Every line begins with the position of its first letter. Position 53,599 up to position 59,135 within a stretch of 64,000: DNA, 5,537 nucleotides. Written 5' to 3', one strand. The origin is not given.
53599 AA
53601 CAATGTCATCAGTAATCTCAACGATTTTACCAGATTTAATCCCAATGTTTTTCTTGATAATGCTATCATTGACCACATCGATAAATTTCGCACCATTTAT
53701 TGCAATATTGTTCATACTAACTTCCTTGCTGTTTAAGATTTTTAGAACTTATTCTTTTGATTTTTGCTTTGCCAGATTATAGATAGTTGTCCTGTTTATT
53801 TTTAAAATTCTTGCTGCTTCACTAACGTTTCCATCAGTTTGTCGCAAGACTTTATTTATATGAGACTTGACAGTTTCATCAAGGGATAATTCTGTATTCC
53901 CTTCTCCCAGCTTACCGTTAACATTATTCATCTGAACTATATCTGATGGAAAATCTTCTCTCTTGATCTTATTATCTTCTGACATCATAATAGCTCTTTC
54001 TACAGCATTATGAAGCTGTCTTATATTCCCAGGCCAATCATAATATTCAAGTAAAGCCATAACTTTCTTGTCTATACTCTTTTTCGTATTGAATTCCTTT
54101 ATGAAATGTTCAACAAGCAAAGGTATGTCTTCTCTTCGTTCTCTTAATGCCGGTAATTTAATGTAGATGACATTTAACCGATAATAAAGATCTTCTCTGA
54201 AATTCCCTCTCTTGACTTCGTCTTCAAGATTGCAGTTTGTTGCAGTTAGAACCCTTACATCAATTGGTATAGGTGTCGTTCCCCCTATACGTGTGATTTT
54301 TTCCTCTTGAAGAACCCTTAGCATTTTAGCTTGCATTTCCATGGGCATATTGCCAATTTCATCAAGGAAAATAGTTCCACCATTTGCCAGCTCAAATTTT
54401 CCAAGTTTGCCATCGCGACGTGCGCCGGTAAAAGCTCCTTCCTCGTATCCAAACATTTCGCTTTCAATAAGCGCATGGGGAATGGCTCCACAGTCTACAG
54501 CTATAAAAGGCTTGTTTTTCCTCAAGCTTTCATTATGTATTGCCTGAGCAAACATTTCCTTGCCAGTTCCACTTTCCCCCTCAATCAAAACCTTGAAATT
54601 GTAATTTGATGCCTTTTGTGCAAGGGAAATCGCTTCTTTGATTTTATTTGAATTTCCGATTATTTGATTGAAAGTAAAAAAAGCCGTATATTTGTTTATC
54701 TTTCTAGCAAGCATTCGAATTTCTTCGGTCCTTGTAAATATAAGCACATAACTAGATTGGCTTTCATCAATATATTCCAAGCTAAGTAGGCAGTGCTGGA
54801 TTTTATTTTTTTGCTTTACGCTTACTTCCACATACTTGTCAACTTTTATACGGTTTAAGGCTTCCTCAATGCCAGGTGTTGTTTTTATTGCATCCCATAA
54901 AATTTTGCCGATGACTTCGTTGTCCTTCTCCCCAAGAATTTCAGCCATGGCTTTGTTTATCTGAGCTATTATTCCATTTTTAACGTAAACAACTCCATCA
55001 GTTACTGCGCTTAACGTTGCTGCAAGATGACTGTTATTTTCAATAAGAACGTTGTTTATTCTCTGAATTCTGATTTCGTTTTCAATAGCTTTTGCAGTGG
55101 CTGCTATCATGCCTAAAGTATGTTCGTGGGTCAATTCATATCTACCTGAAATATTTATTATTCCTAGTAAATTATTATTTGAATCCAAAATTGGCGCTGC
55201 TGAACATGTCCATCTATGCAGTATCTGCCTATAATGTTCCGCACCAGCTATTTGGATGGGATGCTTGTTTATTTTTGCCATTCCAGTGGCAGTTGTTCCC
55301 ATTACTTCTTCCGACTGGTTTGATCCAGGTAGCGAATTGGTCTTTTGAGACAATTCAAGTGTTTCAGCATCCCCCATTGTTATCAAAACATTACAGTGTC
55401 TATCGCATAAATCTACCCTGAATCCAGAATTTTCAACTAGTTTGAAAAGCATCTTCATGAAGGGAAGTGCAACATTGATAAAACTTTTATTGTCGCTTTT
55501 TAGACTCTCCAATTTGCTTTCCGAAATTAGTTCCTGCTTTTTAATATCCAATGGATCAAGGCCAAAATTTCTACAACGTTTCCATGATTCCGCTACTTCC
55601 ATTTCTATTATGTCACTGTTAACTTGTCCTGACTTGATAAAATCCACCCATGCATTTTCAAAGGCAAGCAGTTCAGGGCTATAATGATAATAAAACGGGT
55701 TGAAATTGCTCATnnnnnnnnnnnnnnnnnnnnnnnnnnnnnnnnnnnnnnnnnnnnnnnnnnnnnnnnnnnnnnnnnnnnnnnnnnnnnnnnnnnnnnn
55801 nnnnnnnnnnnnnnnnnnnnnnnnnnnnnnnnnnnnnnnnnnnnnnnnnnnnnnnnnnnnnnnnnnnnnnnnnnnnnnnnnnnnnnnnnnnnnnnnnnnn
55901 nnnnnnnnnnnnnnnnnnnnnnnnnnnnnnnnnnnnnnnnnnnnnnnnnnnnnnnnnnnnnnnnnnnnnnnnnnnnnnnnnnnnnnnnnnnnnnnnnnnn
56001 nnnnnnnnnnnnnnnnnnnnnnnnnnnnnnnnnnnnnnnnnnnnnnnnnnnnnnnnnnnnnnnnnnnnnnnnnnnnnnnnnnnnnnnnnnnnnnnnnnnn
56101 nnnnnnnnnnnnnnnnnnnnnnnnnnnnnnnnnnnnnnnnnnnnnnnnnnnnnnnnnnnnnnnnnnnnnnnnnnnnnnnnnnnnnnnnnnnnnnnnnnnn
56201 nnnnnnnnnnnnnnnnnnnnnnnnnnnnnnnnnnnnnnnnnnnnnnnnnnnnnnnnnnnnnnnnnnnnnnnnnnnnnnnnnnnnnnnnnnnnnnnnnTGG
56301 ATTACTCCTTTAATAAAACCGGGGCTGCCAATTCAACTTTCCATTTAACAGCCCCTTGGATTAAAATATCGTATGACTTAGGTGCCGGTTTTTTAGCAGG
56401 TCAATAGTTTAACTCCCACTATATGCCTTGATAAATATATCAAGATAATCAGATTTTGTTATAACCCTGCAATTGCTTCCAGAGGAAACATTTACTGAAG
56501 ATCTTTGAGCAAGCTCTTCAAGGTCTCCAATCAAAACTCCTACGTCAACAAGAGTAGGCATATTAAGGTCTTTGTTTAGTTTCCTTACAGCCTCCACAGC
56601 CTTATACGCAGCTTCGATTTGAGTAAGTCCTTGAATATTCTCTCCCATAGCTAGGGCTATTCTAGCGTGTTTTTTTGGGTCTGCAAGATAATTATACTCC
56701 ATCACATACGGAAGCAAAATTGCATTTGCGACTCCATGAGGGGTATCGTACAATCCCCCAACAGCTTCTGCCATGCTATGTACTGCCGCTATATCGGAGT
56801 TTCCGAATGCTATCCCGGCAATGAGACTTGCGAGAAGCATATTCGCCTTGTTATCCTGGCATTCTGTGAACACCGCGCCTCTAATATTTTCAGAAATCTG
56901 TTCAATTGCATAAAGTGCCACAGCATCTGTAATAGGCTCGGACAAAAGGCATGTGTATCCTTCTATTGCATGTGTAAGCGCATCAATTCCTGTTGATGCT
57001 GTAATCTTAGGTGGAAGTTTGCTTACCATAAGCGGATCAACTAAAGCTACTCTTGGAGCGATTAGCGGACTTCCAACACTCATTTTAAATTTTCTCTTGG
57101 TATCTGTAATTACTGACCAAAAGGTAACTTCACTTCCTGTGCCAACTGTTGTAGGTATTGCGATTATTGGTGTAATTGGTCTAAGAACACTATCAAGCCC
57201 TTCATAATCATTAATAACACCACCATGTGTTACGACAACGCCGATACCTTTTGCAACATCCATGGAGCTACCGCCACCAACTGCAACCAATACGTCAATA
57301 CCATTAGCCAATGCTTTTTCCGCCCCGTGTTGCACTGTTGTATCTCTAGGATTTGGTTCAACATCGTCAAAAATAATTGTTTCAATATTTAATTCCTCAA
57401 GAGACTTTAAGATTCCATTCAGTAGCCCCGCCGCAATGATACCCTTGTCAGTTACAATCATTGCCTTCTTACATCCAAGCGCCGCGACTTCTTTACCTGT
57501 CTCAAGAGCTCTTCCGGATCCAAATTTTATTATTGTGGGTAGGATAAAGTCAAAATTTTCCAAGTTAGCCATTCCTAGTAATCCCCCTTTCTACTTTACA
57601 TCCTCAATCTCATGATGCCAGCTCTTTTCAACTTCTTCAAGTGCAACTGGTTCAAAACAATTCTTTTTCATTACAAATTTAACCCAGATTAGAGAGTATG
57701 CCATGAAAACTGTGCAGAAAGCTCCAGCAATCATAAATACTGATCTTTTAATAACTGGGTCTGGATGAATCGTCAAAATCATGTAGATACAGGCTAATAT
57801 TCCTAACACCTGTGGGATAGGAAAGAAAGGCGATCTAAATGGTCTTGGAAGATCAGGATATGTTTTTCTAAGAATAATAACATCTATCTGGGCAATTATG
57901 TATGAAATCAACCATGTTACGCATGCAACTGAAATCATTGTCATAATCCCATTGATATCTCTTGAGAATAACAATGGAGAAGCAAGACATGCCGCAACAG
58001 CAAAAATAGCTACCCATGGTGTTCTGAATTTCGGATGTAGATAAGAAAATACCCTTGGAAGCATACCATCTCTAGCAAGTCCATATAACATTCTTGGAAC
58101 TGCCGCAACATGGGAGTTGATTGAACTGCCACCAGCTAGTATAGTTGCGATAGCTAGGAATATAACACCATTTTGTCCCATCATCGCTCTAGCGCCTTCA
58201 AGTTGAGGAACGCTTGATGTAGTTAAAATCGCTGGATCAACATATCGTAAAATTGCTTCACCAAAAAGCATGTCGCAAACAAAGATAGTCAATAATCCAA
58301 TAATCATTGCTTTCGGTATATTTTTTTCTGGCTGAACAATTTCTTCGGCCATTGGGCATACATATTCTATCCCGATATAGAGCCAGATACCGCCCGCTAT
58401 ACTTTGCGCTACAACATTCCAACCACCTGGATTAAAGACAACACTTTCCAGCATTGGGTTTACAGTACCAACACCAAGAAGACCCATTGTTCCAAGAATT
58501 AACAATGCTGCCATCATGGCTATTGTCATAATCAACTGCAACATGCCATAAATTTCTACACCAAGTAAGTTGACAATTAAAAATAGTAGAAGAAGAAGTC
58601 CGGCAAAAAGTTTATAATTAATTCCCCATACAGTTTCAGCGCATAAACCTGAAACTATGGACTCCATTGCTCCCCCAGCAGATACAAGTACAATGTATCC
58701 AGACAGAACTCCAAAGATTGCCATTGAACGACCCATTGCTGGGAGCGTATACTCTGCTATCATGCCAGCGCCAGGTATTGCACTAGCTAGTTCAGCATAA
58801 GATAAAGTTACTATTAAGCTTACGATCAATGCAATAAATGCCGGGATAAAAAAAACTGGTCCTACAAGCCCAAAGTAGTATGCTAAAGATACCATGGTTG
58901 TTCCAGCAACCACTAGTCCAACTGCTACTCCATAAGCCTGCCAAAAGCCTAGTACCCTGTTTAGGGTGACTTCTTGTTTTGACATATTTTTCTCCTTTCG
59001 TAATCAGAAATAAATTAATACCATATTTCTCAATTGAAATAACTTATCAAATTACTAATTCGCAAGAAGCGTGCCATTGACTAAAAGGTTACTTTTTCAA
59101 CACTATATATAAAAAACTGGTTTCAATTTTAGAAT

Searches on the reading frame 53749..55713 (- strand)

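Call 7: search_protein_families(library=pfam, proteins=[window:53749-55713:-])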
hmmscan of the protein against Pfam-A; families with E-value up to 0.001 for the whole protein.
window:53749-55713:- (654 aa): 12 families
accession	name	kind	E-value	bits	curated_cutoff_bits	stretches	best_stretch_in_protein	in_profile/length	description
PF00158.32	Sigma54_activat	-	4.6e-72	241.6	20.2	1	351-518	1-167/168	Sigma-54 interaction domain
PF25601.1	AAA_lid_14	-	3.8e-25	88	27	1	524-598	1-80/87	AAA+ ATPase lid domain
PF14532.12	Sigma54_activ_2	-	1.5e-17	64.6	25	1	352-523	1-138/138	Sigma-54 interaction domain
PF02954.25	HTH_8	-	8e-08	32.3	22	1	616-645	7-36/42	Bacterial regulatory protein, Fis family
PF00989.32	PAS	-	5.2e-06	26.9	22.6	1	229-319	2-100/113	PAS fold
PF07728.20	AAA_5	-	1.2e-05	25.7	22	1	375-493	2-122/139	AAA domain (dynein-related subfamily)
PF13426.13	PAS_9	-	1.6e-05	25.5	27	1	239-319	2-88/103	PAS domain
PF01078.27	Mg_chelatase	-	6.2e-05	22.9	20.3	0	427-493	89-157/207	Magnesium chelatase, subunit ChlI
PF12728.13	HTH_17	-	0.00034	21.3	27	1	630-651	4-25/51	Helix-turn-helix domain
PF01590.32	GAF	-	0.00036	21.5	22.4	1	121-214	34-133/133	GAF domain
PF07726.17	AAA_3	-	0.00055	20.3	27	0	375-493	2-111/131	ATPase family associated with various cellular activities (AAA)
PF07724.20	AAA_2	-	0.00077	20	27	0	374-478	5-109/166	AAA domain (Cdc48 subfamily)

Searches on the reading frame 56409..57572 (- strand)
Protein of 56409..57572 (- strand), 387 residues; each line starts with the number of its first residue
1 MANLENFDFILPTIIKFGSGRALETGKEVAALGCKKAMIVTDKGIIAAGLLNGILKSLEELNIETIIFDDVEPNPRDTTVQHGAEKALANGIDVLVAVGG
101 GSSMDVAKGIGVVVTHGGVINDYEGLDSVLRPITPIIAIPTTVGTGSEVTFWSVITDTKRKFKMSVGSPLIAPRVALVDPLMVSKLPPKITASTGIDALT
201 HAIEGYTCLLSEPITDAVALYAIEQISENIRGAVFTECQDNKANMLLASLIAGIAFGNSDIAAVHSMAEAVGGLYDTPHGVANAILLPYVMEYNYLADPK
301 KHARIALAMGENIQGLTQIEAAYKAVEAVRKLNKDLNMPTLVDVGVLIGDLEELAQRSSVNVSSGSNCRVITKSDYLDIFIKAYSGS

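Call 13: search_protein_families(library=ncbifam, proteins=[window:56409-57572:-])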
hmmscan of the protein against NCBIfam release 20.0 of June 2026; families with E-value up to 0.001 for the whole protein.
window:56409-57572:- (387 aa): 14 families
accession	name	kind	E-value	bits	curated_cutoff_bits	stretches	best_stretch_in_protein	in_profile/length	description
NF053866.1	CholDhdGbsBBac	equivalog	5.2e-118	394.1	550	1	8-384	11-391/392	choline dehydrogenase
NF041833.1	Fe_ADH_ErcA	equivalog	3.1e-104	349.1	550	1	9-383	6-381/382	alcohol dehydrogenase-like regulatory protein ErcA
TIGR02638.1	lactal_redase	equivalog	2.1e-100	336.2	523.15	1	7-379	2-378/379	lactaldehyde reductase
NF007911.0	PRK10624.1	equivalog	1.1e-97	327.5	537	1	9-383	5-381/382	lactaldehyde reductase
NF007363.0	PRK09860.1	equivalog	5.4e-79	266.1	581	1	9-367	6-366/383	L-threonine dehydrogenase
NF050025.1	SulfAcetaldRedSarD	equivalog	2.3e-77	260.4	700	1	15-363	11-363/385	sulfoacetaldehyde reductase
NF058672.1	4HyButDHCUPNE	equivalog_domain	1.2e-73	248.5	500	1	13-382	8-376/378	4-hydroxybutyrate dehydrogenase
NF010378.0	PRK13805.1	equivalog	9.4e-69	232.2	951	1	23-386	472-866/872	bifunctional acetaldehyde-CoA/alcohol dehydrogenase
TIGR04266.1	NDMA_methanol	equivalog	2e-57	194.9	625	1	24-340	28-349/420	NDMA-dependent methanol dehydrogenase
NF011998.0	PRK15454.1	equivalog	1.3e-55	188.7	556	1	9-382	24-393/395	ethanolamine utilization ethanol dehydrogenase EutG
TIGR03405.1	Phn_Fe-ADH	equivalog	5.6e-52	176.7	423.7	1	12-326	4-320/355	iron-containing alcohol dehydrogenase PsrA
NF011717.0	PRK15138.1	equivalog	8e-24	84.4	645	1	5-342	2-343/387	alcohol dehydrogenase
NF041822.1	daptide_DH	equivalog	1.5e-16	60.2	300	1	37-228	3-198/363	daptide-type RiPP biosynthesis dehydogenase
NF006941.0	PRK09423.1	subfamily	7.2e-08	31.6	336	1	18-115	14-108/367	glycerol dehydrogenase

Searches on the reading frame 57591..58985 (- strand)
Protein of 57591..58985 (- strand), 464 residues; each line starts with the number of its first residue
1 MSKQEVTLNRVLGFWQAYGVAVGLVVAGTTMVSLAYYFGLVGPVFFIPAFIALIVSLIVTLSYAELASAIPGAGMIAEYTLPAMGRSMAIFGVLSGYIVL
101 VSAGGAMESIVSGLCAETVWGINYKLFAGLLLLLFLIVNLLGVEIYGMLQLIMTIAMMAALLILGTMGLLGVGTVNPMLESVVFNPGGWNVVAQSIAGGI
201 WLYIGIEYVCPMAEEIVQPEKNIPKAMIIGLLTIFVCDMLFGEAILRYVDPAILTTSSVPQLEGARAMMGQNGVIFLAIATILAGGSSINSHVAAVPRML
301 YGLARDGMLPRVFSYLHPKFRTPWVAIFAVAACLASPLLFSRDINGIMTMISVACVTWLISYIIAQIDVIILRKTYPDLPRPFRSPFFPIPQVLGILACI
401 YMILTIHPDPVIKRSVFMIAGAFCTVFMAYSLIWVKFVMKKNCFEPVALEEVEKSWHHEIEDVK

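Call 32: find_encoding_contigs(protein=window:57591-58985:-, flank=10000, max_places=3)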
Protein window:57591-58985:- (464 aa): 7 contigs read that carry it; 3 places shown.
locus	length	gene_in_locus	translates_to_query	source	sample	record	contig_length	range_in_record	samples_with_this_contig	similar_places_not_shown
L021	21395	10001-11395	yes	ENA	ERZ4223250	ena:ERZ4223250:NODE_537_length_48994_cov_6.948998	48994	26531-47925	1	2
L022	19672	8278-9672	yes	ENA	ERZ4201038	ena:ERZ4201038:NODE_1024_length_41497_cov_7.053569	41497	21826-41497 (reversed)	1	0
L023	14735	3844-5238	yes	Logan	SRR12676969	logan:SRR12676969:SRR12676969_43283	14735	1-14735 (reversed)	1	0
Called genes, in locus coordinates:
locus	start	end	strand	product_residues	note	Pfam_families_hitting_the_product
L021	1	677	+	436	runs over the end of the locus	PF10114:PocR, PF00165:HTH_AraC (weak), PF12833:HTH_18, PF00165:HTH_AraC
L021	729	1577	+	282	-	PF00230:MIP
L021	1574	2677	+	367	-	PF02492:cobW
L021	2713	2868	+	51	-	-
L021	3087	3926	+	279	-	PF07963:N_methyl, PF13306:LRR_5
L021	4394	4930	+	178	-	PF04402:SIMPL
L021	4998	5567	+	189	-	-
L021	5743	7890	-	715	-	PF01117:Aerolysin (weak), PF07833:Cu_amine_oxidN1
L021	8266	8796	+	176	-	PF00395:SLH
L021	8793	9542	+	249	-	PF00395:SLH, PF00041:fn3, PF16893:fn3_2 (faint), PF00041:fn3 (weak)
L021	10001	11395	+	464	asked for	PF00324:AA_permease, PF13520:AA_permease_2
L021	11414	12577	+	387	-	PF00465:Fe-ADH, PF13685:Fe-ADH_2, PF25137:ADH_Fe_C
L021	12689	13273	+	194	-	PF11354:DUF3156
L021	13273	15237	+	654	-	PF26965:MimR_N (weak), PF13426:PAS_9 (faint), PF00989:PAS (weak), PF00158:Sigma54_activat, PF14532:Sigma54_activ_2, PF07728:AAA_5 (faint), PF25601:AAA_lid_14, PF02954:HTH_8 (weak)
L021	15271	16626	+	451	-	PF01979:Amidohydro_1 (weak), PF07969:Amidohydro_3 (weak)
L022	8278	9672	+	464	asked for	PF00324:AA_permease, PF13520:AA_permease_2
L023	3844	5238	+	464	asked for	PF00324:AA_permease, PF13520:AA_permease_2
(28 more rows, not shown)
